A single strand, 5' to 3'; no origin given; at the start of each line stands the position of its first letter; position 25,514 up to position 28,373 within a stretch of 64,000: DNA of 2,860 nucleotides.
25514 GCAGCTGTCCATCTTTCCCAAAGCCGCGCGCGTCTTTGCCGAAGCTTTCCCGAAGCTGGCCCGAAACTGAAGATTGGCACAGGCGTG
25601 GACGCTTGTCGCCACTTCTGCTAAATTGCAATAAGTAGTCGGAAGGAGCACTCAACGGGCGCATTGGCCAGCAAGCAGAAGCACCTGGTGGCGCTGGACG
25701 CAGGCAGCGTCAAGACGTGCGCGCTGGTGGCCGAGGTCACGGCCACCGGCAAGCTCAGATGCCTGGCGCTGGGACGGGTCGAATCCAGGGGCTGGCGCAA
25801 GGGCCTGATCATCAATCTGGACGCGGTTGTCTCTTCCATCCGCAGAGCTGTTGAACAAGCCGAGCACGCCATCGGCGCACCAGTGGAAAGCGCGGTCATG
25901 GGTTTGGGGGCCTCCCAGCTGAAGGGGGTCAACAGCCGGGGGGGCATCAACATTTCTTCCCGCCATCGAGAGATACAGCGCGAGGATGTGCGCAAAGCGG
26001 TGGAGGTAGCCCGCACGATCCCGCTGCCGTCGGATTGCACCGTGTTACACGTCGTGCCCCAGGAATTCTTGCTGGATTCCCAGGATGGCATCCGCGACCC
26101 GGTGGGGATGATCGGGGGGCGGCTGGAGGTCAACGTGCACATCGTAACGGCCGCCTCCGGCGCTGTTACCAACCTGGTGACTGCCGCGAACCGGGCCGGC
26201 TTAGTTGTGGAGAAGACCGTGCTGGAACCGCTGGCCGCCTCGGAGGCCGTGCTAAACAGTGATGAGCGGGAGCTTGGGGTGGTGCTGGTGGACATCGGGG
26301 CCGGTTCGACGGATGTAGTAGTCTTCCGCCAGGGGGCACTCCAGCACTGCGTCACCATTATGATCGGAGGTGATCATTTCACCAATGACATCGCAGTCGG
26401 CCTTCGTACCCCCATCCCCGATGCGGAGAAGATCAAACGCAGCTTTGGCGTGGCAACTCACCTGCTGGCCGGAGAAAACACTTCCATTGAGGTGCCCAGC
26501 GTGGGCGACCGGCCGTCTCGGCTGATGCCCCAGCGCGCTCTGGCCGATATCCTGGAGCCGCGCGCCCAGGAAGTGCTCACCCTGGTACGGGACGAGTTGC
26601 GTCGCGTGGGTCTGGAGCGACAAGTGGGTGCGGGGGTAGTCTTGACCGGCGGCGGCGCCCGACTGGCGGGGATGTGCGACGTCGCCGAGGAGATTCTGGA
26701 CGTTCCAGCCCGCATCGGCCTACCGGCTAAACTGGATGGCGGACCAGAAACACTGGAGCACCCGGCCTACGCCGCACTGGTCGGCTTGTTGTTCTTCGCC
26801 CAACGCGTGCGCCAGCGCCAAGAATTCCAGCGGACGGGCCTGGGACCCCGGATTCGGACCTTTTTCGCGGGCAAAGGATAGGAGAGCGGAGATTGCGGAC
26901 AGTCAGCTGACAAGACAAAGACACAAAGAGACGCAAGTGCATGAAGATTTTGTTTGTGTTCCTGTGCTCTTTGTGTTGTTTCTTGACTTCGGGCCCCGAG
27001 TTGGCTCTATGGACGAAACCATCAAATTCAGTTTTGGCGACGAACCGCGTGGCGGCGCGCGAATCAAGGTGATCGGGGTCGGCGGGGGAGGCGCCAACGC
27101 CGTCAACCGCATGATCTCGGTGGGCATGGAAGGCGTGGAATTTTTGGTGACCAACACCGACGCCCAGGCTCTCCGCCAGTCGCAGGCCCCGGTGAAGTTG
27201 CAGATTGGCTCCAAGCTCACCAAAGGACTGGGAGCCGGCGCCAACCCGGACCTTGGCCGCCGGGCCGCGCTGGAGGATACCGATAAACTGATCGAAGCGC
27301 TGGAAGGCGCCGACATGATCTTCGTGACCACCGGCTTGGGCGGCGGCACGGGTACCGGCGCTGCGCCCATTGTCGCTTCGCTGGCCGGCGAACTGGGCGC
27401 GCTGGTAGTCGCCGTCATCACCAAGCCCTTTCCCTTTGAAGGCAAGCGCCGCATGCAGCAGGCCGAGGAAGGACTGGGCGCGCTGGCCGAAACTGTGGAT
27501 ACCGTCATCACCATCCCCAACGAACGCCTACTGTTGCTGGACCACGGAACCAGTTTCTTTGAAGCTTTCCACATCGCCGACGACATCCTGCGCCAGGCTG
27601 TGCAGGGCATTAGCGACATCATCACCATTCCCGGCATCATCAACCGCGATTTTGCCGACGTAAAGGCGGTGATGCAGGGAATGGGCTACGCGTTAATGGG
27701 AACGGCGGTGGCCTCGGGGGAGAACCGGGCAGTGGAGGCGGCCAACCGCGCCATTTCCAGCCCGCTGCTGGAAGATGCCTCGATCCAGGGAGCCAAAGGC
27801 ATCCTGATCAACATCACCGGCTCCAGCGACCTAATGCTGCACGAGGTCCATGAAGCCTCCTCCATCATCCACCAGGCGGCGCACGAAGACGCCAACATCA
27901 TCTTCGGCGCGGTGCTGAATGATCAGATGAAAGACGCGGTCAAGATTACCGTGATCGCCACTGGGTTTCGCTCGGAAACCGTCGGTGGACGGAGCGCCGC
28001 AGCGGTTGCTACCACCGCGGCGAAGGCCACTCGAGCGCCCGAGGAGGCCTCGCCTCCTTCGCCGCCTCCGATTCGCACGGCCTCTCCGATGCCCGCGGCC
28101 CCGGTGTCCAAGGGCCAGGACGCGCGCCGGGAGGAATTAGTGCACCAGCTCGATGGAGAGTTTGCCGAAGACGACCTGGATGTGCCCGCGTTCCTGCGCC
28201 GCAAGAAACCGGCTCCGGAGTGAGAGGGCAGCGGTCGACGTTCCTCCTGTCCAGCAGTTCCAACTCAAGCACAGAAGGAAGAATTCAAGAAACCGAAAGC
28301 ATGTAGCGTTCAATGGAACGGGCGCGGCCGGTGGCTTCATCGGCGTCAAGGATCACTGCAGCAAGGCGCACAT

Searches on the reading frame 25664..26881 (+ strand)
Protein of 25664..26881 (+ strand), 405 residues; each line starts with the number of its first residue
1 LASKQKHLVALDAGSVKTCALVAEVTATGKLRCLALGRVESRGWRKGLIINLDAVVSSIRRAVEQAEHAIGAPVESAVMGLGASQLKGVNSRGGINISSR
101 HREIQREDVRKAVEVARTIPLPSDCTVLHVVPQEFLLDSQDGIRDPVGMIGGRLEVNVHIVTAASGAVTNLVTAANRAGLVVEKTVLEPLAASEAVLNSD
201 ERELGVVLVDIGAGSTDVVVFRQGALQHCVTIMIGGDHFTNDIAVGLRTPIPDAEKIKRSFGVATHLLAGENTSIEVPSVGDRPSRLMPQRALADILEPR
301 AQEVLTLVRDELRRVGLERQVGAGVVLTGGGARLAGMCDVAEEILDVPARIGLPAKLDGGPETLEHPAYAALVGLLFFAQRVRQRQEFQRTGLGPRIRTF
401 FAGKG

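Call 35: search_protein_families(library=pfam, proteins=[window:25664-26881:+], max_evalue=0.0001)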
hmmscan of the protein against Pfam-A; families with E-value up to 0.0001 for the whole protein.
window:25664-26881:+ (405 aa): 4 families
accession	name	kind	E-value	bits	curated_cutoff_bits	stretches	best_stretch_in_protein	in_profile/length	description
PF14450.12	FtsA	-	2.8e-39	134.8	31.8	1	207-374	1-127/127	Cell division protein FtsA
PF02491.25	SHS2_FTSA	-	4.1e-27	94.8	25.4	1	84-162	2-79/79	SHS2 domain inserted in FTSA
PF06723.19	MreB_Mbl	-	1e-10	41.5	27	1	188-351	129-303/327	MreB/Mbl protein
PF11104.14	PilM_2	-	3.5e-08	33.2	27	1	155-260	125-236/340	Type IV pilus assembly protein PilM;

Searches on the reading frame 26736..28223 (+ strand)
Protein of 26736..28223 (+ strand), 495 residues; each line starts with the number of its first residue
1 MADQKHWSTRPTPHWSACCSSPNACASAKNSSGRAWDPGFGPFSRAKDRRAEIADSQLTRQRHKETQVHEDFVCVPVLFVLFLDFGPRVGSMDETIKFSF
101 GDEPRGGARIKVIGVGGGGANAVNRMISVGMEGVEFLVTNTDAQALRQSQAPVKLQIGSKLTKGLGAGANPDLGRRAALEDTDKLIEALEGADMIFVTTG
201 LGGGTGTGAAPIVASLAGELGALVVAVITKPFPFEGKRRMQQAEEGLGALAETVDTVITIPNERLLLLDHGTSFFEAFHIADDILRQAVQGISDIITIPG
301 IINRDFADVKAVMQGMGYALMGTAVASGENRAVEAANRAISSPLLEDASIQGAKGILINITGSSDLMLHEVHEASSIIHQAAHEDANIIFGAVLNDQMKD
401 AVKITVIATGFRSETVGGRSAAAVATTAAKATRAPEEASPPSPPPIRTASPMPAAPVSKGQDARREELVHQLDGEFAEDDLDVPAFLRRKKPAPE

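Call 35: search_protein_families(library=pfam, proteins=[window:26736-28223:+], max_evalue=0.0001)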
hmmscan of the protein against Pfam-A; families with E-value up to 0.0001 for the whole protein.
window:26736-28223:+ (495 aa): 2 families
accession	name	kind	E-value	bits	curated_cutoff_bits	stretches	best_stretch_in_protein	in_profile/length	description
PF00091.31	Tubulin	-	4.8e-46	157.9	33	1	109-266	1-186/190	Tubulin/FtsZ family, GTPase domain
PF12327.13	FtsZ_C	-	4.9e-33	113.8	27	1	317-411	1-94/95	FtsZ family, C-terminal domain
